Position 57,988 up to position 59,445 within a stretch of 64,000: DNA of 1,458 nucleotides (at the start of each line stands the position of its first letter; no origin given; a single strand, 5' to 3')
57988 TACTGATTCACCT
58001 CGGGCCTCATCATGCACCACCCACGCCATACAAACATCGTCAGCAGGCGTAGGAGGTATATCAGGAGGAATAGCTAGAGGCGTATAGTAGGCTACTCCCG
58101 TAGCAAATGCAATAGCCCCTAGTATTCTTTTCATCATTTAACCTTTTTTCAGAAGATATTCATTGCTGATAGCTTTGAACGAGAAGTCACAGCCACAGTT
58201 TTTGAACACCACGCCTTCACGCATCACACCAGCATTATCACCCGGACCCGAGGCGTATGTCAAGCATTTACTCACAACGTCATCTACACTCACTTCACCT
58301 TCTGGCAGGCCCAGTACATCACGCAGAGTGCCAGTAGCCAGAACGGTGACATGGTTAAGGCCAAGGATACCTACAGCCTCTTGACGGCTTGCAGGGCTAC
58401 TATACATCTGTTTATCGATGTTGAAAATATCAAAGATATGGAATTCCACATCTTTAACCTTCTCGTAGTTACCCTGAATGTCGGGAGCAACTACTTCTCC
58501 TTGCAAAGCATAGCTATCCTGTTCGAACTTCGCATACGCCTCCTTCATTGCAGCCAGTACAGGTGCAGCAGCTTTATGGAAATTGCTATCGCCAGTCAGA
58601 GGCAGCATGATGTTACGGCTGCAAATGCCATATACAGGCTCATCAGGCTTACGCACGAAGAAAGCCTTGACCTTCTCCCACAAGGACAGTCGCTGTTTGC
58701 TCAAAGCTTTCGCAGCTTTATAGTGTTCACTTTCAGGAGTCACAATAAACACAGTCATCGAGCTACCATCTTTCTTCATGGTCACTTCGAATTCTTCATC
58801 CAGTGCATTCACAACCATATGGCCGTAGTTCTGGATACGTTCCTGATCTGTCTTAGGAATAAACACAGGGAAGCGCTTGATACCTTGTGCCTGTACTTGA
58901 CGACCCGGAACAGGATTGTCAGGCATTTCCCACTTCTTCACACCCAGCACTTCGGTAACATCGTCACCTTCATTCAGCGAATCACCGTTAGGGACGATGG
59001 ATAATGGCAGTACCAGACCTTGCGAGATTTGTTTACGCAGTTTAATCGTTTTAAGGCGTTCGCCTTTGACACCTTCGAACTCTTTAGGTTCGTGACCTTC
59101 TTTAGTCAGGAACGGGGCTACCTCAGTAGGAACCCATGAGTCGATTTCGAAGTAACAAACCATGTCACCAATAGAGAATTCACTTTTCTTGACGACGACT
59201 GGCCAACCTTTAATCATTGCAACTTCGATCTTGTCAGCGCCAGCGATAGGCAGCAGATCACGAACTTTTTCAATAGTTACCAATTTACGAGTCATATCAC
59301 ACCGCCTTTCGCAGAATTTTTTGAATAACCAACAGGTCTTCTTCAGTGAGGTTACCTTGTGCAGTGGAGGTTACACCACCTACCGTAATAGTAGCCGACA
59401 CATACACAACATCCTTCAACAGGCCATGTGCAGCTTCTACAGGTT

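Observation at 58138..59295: RNA-ligase-like nucleotidyltransferase with tRNA-binding-type OB domain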

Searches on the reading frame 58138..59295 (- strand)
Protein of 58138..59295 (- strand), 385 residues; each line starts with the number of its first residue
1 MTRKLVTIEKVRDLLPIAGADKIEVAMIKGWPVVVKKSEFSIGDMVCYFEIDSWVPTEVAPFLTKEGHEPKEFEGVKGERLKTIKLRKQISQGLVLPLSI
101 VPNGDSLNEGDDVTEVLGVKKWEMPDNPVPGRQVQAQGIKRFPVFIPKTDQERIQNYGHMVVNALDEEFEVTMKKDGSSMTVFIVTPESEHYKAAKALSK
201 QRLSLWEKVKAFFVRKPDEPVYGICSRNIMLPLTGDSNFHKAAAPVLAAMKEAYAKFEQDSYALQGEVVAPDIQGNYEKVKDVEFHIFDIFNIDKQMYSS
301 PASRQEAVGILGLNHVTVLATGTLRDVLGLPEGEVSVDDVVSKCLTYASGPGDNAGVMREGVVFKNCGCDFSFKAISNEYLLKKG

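Call 3: search_protein_families(library=pfam, proteins=[window:58138-59295:-], max_evalue=0.01)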
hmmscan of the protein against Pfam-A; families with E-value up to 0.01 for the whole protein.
window:58138-59295:- (385 aa): 2 families
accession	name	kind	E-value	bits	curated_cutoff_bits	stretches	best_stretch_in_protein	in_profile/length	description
PF21189.3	PHA02142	-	3.4e-29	101.6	27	1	5-98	1-92/92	PHA02142 OB-fold domain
PF09414.15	RNA_ligase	-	4.5e-19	69.7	27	1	167-376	1-171/171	RNA ligase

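Call 4: search_protein_families(library=phrogs, proteins=[window:58138-59295:-], max_evalue=0.001)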
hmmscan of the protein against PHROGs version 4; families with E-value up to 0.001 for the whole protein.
window:58138-59295:- (385 aa): 2 families
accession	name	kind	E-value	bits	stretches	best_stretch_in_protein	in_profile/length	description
phrog_968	-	DNA, RNA and nucleotide metabolism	9.7e-87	292.5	1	2-385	7-393/398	RNA ligase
phrog_548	-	DNA, RNA and nucleotide metabolism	1e-07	32.5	1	225-368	57-214/341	RNA ligase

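Call 5: search_solved_structures(query=window:58138-59295:-, max_evalue=1, show_alignments=3)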
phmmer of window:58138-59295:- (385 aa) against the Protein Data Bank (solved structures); distinct sequences matched with E-value up to 1: 13.
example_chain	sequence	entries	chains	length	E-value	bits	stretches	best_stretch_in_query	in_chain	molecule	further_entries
5cot_A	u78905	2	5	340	2.7e-65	224.2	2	2-183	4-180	Naegleria gruberi RNA ligase | RNA ligase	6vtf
5cou_A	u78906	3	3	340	1.8e-64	221.4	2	2-183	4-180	Naegleria gruberi RNA ligase | RNA ligase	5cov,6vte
6vt0_A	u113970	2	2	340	1.8e-64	221.4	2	2-183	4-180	RNA Ligase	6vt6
6vt9_A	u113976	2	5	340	1.8e-64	221.4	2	2-183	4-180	RNA ligase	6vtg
6vt4_A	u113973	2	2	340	1.8e-64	221.4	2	2-183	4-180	RNA Ligase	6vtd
6vt8_A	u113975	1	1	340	1.8e-64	221.4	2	2-183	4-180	RNA Ligase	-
6vt3_A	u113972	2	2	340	1.8e-64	221.4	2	2-183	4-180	RNA Ligase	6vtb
6vt1_A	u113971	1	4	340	3.4e-64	220.5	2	2-183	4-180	RNA Ligase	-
6vt5_A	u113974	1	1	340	7.5e-64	219.4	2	3-183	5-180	RNA Ligase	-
4i5l_B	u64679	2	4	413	0.54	12.5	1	329-374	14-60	Serine/threonine-protein phosphatase 2A regulatory subunit B'' subunit beta - Cell divisio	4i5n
4mew_A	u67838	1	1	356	0.57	12.4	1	329-374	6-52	Serine/threonine-protein phosphatase 2A regulatory subunit B'' subunit beta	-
3azc_A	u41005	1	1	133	0.92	11.7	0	123-160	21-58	Cytochrome b6-f complex iron-sulfur subunit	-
1pyp_A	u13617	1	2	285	0.96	11.7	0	143-247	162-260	INORGANIC PYROPHOSPHATASE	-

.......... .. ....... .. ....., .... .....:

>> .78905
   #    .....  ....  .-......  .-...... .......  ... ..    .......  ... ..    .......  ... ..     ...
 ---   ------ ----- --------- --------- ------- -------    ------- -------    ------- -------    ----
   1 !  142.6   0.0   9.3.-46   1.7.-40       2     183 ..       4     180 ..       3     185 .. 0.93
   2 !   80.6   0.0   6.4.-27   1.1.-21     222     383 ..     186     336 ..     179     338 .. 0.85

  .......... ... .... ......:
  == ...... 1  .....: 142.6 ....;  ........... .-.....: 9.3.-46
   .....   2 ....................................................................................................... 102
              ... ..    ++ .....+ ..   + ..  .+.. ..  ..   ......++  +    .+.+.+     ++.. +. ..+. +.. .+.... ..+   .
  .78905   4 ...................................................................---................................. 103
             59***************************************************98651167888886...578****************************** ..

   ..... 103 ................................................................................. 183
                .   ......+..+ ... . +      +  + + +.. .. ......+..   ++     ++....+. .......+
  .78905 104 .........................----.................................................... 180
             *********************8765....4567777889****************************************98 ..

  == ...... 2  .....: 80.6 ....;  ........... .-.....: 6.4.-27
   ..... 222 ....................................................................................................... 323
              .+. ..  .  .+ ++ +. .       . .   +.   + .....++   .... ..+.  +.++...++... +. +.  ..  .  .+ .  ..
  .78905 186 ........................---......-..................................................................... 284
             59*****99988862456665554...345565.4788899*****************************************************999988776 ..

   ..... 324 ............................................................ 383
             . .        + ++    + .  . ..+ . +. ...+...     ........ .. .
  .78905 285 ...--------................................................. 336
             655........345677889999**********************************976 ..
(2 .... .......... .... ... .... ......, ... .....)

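Call 8: search_protein_families(library=ncbifam, proteins=[window:58138-59295:-], max_evalue=0.01)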
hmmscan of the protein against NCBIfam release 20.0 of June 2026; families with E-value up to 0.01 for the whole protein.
window:58138-59295:- (385 aa): 2 families
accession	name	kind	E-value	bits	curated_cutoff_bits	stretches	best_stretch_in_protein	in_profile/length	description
TIGR02306.1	RNA_lig_DRB0094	equivalog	1.3e-48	165.7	151.15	1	6-383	3-341/341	RNA ligase (ATP)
TIGR01209.1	TIGR01209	hypoth_equivalog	4.8e-05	22.3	136.9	1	259-327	130-202/375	RNA ligase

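Call 9: search_dna_similar(query=window:58138-59295:-, collection=phages, mode=protein, max_rows=40)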
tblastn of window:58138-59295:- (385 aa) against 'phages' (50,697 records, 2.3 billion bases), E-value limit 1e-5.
Records with a match: 335; places in all: 335; records where one place covers at least 80% of the query: 330.
Best place of each record, by identity: <60% 335.
By first word of the organism name: Pseudomonas 219; Aeromonas 44; Erwinia 10; Sinorhizobium 7; Burkholderia 5; Ralstonia 5; Salmonella 4; Yersinia 4; Xanthomonas 4; uncultured 4; and 17 more.
By host as written in the record: Pseudomonas aeruginosa 75; Pseudomonas aeruginosa PAO1 26; - 21; Pseudomonas aeruginosa PAK 14; Aeromonas salmonicida 13; Aeromonas hydrophila BIOTECH 10089 11; Pseudomonas sp. 9; Pseudomonas syringae pv. porri LMG 28495 8; and 95 more.
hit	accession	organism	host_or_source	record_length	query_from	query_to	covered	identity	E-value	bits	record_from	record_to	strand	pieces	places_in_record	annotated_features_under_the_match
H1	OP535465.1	Synechococcus phage S-CREM1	Synechococcus sp. CB0101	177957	3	383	99%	42.4%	2e-76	263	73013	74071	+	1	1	RNA ligase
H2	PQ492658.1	Limnohabitans phage DC31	Limnohabitans sp. DCL3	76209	3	383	99%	39.0%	1e-65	231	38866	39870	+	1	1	hypothetical protein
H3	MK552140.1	Burkholderia phage BcepSaruman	Burkholderia cenocepacia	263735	1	385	100%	37.4%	1e-58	211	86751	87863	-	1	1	putative RNA ligase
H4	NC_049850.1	Burkholderia phage BcepSaruman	Burkholderia cenocepacia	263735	1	385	100%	37.4%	1e-58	211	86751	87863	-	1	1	RNA ligase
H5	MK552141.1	Burkholderia phage BcepSauron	Burkholderia cenocepacia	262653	1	385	100%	37.4%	3e-58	210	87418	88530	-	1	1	RNA ligase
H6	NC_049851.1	Burkholderia phage BcepSauron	Burkholderia cenocepacia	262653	1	385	100%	37.4%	3e-58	210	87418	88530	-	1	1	RNA ligase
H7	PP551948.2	Pseudomonas phage UNO-G1W1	Pseudomonas fluorescens Migula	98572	3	384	99%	37.1%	4e-52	192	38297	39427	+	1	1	RNA ligase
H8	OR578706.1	Microcoleus phage My-WqHQDG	river water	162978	3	382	99%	37.2%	1e-53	197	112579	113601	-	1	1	RNA ligase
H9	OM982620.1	Pseudomonas phage Kremar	Pseudomonas syringae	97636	3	384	99%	36.8%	2e-51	190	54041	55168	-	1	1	RNA ligase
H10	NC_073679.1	Pseudomonas phage Kremar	Pseudomonas syringae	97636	3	384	99%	36.8%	2e-51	190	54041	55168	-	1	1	RNA ligase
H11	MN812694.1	Pectobacterium phage Bobbio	Dickeya dianthicola F101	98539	3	384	99%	36.8%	2e-49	184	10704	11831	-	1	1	record has no annotation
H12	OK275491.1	Pseudomonas phage REC1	Pseudomonas sp.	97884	3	384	99%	36.7%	1e-51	191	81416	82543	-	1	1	RNA ligase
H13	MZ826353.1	Pseudomonas phage REC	Pseudomonas syringae pv. Tomato 192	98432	3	384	99%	36.7%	1e-51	191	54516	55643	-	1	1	109: RNA ligase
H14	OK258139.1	Pseudomonas phage COT4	Pseudomonas sp.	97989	3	384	99%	36.1%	3e-48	181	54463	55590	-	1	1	RNA ligase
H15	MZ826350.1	Pseudomonas phage M5.1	Pseudomonas syringae pv. Tomato 99TK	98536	3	384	99%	36.1%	3e-48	181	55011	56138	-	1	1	109: RNA ligase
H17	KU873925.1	Pseudomonas phage pf16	Pseudomonas putida PpG1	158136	3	385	99%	35.9%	2e-64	228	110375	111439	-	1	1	hypothetical protein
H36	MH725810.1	Pseudomonas phage PaYy-2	Pseudomonas aeruginosa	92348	3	384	99%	35.3%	1e-53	197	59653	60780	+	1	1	RNA ligase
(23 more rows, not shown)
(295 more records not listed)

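Call 14: find_homologous_proteins(query=window:58138-59295:-, max_evalue=1e-10)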
Query window:58138-59295:- (385 aa): 5408 proteins with E <= 1e-10 among 8000 candidates; the best 120 are listed.
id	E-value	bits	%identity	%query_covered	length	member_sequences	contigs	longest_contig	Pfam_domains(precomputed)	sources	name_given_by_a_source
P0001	5.0e-257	870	100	100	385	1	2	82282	PF09414.16,PF21189.4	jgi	jgi:RNA ligase (TIGR02306 family)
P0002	4.3e-164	564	66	99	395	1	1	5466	PF09414.16,PF21189.4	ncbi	-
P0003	1.1e-154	533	64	99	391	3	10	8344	PF09414.16,PF21189.4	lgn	-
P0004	2.4e-146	506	61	100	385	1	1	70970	PF09414.16,PF21189.4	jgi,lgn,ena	-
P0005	6.8e-146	504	62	100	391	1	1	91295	PF09414.16,PF21189.4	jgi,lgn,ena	jgi:RNA ligase (TIGR02306 family)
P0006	9.5e-145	501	61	99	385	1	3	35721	PF09414.16,PF21189.4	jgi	jgi:RNA ligase (TIGR02306 family)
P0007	1.3e-144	500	61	99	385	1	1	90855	PF09414.16,PF21189.4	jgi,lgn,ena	-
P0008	3.6e-144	499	62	99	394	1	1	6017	PF09414.16,PF21189.4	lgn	-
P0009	5.8e-144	498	61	100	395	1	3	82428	PF09414.16,PF21189.4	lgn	-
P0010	6.1e-143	495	60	99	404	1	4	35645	PF09414.16,PF21189.4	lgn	-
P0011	6.1e-143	495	61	100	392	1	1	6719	PF09414.16,PF21189.4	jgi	jgi:RNA ligase (TIGR02306 family)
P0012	6.3e-143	495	59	100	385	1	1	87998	PF09414.16,PF21189.4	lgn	-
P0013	6.6e-143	494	61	100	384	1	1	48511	PF09414.16,PF21189.4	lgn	-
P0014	1.8e-142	493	61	100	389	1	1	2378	PF09414.16,PF21189.4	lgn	-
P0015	2.2e-142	493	62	99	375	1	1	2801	PF09414.16,PF21189.4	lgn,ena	-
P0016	3.4e-142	492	60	99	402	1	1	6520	PF09414.16,PF21189.4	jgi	jgi:RNA ligase (TIGR02306 family)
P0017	2.7e-141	489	58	99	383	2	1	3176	PF09414.16,PF21189.4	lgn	-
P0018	3.1e-141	489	59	100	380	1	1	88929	PF09414.16,PF21189.4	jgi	jgi:RNA ligase (TIGR02306 family)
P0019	5.3e-141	488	60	99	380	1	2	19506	PF09414.16,PF21189.4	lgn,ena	-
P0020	1.7e-140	487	59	100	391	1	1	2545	PF09414.16,PF21189.4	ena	-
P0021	4.8e-139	482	59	99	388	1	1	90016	PF09414.16,PF21189.4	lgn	-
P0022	4.2e-138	479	58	100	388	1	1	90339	PF09414.16,PF21189.4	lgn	-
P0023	4.6e-138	479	58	99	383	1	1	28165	PF09414.16,PF21189.4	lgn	-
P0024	5.0e-137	475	59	100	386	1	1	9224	PF09414.16,PF21189.4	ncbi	-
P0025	6.2e-137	475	59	100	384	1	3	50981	PF09414.16,PF21189.4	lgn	-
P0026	1.8e-136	473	58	100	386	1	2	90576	PF09414.16,PF21189.4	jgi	-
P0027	2.9e-136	473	59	100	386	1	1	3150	PF09414.16,PF21189.4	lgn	-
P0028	7.0e-135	468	58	99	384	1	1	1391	PF09414.16,PF21189.4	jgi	jgi:RNA ligase (TIGR02306 family)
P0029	8.8e-135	468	57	100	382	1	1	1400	PF09414.16,PF21189.4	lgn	-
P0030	1.4e-133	464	58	100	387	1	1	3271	PF09414.16,PF21189.4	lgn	-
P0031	2.7e-133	463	57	100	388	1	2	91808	PF09414.16,PF21189.4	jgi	jgi:RNA ligase (TIGR02306 family)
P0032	8.2e-133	461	56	100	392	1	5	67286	PF09414.16,PF21189.4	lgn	-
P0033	1.6e-132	460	56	100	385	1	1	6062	PF09414.16,PF21189.4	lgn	-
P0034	1.8e-132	460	57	100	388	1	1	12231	PF09414.16,PF21189.4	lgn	-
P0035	2.3e-132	460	58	100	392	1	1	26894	PF09414.16,PF21189.4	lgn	-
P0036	6.5e-132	458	58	100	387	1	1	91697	PF09414.16,PF21189.4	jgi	jgi:RNA ligase (TIGR02306 family)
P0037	1.1e-131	457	56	100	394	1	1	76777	PF09414.16,PF21189.4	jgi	jgi:RNA ligase (TIGR02306 family)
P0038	2.4e-131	456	56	99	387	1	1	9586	PF09414.16,PF21189.4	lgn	-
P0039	2.5e-130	453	57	100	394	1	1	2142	PF09414.16,PF21189.4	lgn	-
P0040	6.9e-130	452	57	100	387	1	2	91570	PF09414.16,PF21189.4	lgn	-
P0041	7.9e-130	451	57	99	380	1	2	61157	PF09414.16,PF21189.4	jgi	jgi:RNA ligase (TIGR02306 family)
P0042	1.3e-129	451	55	100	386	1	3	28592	PF09414.16,PF21189.4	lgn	-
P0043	6.3e-128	445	54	100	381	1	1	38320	PF09414.16,PF21189.4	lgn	-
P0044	9.8e-128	445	55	100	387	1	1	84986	PF09414.16,PF21189.4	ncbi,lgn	-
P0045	1.6e-127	444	56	100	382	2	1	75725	PF09414.16,PF21189.4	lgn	-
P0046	2.6e-127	443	56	100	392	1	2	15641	PF09414.16,PF21189.4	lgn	-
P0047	3.2e-127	443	55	100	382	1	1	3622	PF09414.16,PF21189.4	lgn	-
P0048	8.2e-125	435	57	99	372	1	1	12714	PF09414.16,PF21189.4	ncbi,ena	-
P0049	2.5e-124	433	55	100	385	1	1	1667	PF09414.16,PF21189.4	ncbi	-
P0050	1.2e-123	431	54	100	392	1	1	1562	PF09414.16,PF21189.4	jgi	jgi:RNA ligase (TIGR02306 family)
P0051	4.0e-123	429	54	100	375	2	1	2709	PF09414.16,PF21189.4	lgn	-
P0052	3.1e-122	426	54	100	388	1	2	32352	PF09414.16,PF21189.4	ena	-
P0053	1.1e-121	425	56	100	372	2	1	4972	PF09414.16,PF21189.4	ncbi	-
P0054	1.6e-120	421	54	100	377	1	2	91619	PF09414.16,PF21189.4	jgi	jgi:RNA ligase (TIGR02306 family)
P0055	6.9e-120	419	56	99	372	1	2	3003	PF09414.16,PF21189.4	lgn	-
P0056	4.3e-118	413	54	100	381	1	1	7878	PF09414.16,PF21189.4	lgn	-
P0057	1.5e-116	408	54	100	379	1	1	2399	PF09414.16,PF21189.4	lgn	-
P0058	3.3e-116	407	54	99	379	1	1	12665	PF09414.16,PF21189.4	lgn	-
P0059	6.4e-116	406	54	99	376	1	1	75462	PF09414.16,PF21189.4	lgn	-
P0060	7.9e-116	405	54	100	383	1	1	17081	PF09414.16,PF21189.4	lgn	-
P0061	8.1e-116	405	53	100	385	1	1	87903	PF09414.16,PF21189.4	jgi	jgi:RNA ligase (TIGR02306 family)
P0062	1.5e-115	404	54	100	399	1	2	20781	PF09414.16,PF21189.4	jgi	jgi:RNA ligase (TIGR02306 family)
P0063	9.3e-115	402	54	100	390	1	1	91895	PF09414.16,PF21189.4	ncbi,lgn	-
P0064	2.5e-114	400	54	100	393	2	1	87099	PF09414.16,PF21189.4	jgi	jgi:RNA ligase (TIGR02306 family)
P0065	8.5e-114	399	53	99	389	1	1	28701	PF09414.16,PF21189.4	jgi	jgi:RNA ligase (TIGR02306 family)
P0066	1.5e-112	395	54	99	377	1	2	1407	PF09414.16,PF21189.4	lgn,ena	-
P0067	4.3e-112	393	52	100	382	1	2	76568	PF09414.16,PF21189.4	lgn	-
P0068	4.7e-112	393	53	100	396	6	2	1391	PF09414.16,PF21189.4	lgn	-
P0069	3.0e-110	387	51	100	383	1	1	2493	PF09414.16,PF21189.4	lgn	-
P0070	7.3e-110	386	52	99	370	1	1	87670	PF09414.16,PF21189.4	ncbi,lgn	-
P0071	8.1e-110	386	52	100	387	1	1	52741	PF09414.16,PF21189.4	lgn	-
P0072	2.0e-109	384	53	99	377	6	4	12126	PF09414.16,PF21189.4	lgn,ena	-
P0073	3.4e-109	383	52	100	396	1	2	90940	PF09414.16,PF21189.4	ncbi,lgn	-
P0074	5.6e-109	383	51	100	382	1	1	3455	PF09414.16,PF21189.4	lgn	-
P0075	4.1e-108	380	52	99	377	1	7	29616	PF09414.16,PF21189.4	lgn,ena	-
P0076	5.9e-106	373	51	99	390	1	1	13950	PF09414.16,PF21189.4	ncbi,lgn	-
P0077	2.1e-105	371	51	100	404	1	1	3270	PF09414.16,PF21189.4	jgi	jgi:RNA ligase (TIGR02306 family)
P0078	2.4e-105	371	52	99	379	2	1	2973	PF09414.16,PF21189.4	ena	-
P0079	2.7e-105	371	51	100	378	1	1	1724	PF09414.16,PF21189.4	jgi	jgi:RNA ligase (TIGR02306 family)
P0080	2.8e-105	371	49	100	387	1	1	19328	PF09414.16,PF21189.4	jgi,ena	jgi:RNA ligase (TIGR02306 family)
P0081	6.8e-105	369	48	100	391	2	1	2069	PF09414.16,PF21189.4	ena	-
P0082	3.0e-104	367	50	100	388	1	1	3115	PF09414.16,PF21189.4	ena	-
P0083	9.2e-104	366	50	100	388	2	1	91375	PF09414.16,PF21189.4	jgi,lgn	-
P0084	1.8e-102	361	50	99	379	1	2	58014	PF09414.16,PF21189.4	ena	-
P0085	4.6e-102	360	52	99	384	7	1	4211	PF09414.16,PF21189.4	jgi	-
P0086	4.0e-101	357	49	100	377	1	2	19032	PF09414.16,PF21189.4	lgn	-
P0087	1.9e-100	355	69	63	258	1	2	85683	PF09414.16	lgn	-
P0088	1.9e-96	342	48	100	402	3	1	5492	PF09414.16,PF21189.4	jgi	jgi:RNA ligase (TIGR02306 family)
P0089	2.3e-96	341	49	100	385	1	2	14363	PF09414.16,PF21189.4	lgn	-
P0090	9.6e-95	336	45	99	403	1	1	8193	PF09414.16,PF21189.4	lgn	-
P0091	6.7e-94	333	60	71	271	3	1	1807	PF09414.16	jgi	jgi:hypothetical protein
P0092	5.5e-93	330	47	100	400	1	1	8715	PF09414.16,PF21189.4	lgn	-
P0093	1.1e-91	326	46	100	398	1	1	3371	PF09414.16,PF21189.4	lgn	-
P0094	1.3e-89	319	46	100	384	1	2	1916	PF09414.16,PF21189.4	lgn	-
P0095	5.7e-89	317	45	100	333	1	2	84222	PF09414.16,PF21189.4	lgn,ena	-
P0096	8.4e-89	316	47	99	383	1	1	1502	PF09414.16,PF21189.4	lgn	-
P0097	2.4e-88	315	47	99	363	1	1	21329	PF09414.16,PF21189.4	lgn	-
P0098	2.5e-88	315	46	100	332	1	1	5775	PF09414.16,PF21189.4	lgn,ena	-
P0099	3.1e-88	315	44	100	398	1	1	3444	PF09414.16,PF21189.4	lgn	-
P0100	3.3e-88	314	46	100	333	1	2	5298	PF09414.16,PF21189.4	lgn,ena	-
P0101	8.7e-88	313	44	99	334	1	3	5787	PF09414.16,PF21189.4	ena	-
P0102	1.0e-87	313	46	99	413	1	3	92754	PF09414.16,PF21189.4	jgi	jgi:RNA ligase (TIGR02306 family)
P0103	1.2e-87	313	45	99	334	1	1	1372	PF09414.16,PF21189.4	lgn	-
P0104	1.7e-87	312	45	99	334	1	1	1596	PF09414.16,PF21189.4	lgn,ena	-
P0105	2.1e-87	312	44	99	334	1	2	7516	PF09414.16,PF21189.4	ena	-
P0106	2.6e-87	311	46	100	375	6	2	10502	PF09414.16,PF21189.4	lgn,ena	-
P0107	3.6e-87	311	45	99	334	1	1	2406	PF09414.16,PF21189.4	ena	-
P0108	5.1e-87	311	45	100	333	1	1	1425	PF09414.16,PF21189.4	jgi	-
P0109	9.3e-87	310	45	99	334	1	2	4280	PF09414.16,PF21189.4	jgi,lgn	jgi:RNA ligase (TIGR02306 family)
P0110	1.0e-86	310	44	99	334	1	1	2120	PF09414.16,PF21189.4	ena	-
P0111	1.6e-86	309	44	99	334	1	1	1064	PF09414.16,PF21189.4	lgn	-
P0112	1.6e-86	309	45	99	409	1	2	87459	PF09414.16,PF21189.4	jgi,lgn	jgi:RNA ligase (TIGR02306 family)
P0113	3.7e-86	308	45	99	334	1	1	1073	PF09414.16,PF21189.4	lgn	-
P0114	3.9e-86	308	45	99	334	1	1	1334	PF09414.16,PF21189.4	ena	-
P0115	5.1e-86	307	45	99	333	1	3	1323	PF09414.16,PF21189.4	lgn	-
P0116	6.9e-86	307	44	99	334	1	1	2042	PF09414.16,PF21189.4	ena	-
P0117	9.7e-86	306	45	99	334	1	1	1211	PF09414.16,PF21189.4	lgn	-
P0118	1.0e-85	306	45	99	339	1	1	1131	PF09414.16,PF21189.4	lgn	-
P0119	1.2e-85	306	47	99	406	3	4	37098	PF09414.16,PF21189.4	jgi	jgi:RNA ligase (TIGR02306 family)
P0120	1.5e-85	306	46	99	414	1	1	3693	PF09414.16,PF21189.4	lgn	-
